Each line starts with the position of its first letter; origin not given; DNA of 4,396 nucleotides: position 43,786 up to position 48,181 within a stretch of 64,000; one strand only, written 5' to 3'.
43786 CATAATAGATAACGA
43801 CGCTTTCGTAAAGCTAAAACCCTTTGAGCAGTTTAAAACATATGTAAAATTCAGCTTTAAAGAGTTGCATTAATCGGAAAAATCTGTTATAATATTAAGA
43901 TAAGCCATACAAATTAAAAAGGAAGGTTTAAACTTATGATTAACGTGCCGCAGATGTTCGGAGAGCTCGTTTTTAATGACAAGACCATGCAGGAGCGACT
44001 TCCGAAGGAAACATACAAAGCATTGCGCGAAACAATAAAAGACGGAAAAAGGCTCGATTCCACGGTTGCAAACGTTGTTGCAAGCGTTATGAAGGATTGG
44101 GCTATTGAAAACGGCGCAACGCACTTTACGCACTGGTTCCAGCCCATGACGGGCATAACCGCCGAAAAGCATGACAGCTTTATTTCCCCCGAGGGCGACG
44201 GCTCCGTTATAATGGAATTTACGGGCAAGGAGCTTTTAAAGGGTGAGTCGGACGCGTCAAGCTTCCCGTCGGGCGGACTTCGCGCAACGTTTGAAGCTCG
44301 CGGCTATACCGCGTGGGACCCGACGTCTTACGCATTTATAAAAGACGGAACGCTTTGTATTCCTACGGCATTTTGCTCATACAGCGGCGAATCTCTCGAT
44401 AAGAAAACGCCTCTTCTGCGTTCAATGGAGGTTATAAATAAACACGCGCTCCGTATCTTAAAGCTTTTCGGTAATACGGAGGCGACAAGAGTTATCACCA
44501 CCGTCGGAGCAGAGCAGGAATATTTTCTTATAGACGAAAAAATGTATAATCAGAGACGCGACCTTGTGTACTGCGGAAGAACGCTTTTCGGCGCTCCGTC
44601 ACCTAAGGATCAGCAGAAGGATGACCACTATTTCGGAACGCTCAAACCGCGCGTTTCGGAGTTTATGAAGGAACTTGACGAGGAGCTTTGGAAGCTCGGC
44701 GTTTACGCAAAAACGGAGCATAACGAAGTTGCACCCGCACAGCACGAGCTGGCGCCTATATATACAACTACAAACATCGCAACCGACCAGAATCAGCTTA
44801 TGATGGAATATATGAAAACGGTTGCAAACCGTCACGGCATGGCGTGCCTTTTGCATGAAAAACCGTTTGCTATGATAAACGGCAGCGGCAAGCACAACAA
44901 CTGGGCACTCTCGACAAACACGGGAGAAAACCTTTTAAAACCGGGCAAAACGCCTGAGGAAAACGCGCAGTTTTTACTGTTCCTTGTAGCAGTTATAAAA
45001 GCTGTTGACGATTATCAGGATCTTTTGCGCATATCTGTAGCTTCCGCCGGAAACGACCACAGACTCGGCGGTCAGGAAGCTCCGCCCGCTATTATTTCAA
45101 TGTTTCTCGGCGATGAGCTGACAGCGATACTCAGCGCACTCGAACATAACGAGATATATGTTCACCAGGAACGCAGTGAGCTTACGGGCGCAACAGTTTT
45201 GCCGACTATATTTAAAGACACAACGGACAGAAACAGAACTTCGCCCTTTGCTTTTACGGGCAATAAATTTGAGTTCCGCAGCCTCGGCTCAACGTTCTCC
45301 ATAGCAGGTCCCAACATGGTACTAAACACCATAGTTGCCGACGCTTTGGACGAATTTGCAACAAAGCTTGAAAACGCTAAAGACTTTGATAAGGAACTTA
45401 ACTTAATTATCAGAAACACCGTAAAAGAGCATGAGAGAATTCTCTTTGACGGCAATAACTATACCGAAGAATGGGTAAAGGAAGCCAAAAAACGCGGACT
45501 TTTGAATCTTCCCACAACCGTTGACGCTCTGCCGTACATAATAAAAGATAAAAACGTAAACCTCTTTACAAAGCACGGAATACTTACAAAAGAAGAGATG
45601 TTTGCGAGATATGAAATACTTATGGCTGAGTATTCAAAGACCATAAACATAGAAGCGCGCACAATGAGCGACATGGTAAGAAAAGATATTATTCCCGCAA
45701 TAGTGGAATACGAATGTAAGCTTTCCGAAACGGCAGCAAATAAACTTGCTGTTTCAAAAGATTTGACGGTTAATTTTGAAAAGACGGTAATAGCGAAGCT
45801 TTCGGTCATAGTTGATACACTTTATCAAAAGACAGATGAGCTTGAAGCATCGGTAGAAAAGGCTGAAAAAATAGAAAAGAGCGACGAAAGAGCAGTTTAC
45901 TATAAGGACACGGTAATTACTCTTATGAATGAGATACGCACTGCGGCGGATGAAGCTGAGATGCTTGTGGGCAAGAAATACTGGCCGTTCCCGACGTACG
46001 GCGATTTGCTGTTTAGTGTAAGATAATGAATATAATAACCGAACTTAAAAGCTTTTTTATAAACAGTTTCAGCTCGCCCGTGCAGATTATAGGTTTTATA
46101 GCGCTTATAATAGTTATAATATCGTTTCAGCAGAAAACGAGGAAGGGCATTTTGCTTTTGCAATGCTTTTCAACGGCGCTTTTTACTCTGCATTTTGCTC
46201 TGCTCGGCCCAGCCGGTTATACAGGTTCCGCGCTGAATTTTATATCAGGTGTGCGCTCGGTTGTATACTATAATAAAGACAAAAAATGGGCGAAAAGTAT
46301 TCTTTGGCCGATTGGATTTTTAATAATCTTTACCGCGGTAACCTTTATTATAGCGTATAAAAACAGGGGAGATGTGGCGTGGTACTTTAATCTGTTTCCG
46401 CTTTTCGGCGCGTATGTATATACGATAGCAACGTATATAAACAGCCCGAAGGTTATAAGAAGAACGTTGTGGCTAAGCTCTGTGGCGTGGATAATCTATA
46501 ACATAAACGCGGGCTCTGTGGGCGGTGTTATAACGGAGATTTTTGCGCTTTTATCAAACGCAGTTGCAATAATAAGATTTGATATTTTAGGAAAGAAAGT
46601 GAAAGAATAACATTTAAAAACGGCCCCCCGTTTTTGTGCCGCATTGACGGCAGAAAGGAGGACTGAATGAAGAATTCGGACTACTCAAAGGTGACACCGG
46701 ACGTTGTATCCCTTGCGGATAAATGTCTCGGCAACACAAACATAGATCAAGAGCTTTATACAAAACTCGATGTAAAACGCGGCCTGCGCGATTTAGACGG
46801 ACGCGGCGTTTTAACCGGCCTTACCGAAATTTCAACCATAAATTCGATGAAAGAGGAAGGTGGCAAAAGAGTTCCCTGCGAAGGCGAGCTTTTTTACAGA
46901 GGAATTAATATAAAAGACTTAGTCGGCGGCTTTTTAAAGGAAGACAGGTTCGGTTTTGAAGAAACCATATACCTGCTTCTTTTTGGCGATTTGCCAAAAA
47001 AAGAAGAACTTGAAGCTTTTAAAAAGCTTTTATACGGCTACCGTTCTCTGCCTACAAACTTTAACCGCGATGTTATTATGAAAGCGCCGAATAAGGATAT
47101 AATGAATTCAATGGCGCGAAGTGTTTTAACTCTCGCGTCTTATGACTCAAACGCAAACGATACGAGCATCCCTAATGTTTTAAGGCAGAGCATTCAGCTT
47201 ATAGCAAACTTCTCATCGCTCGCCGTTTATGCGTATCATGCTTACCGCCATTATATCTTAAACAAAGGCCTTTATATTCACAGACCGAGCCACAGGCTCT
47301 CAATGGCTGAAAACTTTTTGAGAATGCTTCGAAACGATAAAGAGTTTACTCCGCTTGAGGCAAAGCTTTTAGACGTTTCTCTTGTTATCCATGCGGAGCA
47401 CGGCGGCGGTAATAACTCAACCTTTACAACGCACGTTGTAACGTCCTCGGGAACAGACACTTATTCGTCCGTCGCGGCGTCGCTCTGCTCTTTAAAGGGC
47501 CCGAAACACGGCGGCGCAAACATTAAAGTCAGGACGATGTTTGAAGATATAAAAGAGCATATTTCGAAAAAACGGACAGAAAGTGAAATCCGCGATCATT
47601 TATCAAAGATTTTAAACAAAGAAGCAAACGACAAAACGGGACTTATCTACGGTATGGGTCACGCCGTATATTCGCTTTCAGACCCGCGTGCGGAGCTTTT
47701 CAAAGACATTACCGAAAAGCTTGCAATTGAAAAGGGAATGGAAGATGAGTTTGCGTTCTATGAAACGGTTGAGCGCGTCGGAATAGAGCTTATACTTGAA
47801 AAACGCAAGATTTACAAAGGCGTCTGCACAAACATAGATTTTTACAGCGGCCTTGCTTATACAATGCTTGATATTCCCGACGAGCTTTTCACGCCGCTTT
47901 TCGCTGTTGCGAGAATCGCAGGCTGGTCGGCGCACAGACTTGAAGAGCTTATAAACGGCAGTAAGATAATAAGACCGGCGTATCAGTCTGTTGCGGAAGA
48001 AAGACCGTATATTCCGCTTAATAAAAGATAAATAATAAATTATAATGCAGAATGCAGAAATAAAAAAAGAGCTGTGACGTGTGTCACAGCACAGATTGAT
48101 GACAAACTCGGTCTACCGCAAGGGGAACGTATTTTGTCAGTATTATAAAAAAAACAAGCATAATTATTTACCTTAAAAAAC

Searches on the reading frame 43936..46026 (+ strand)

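Call 59: search_protein_families(library=pfam, proteins=[window:43936-46026:+], max_evalue=0.00001)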
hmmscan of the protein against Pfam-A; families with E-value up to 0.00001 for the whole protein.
window:43936-46026:+ (696 aa): 3 families
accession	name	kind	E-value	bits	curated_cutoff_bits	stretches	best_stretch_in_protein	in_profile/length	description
PF12437.13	GSIII_N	-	1.9e-81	271.9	25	1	6-163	3-160/160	Glutamine synthetase type III N terminal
PF18318.6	Gln-synt_C-ter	-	1.3e-43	147.9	22.7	1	489-602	3-116/118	Glutamine synthetase C-terminal domain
PF00120.29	Gln-synt_C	-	1.2e-20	74.3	24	1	187-355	21-186/344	Glutamine synthetase, catalytic domain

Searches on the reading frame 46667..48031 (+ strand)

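Call 59: search_protein_families(library=pfam, proteins=[window:46667-48031:+], max_evalue=0.00001)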
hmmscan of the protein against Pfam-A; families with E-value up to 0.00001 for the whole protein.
window:46667-48031:+ (454 aa): 1 family
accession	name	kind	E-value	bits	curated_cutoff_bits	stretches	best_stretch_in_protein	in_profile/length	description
PF00285.26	Citrate_synt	-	3.3e-116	388.6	27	1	46-438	3-357/357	Citrate synthase, C-terminal domain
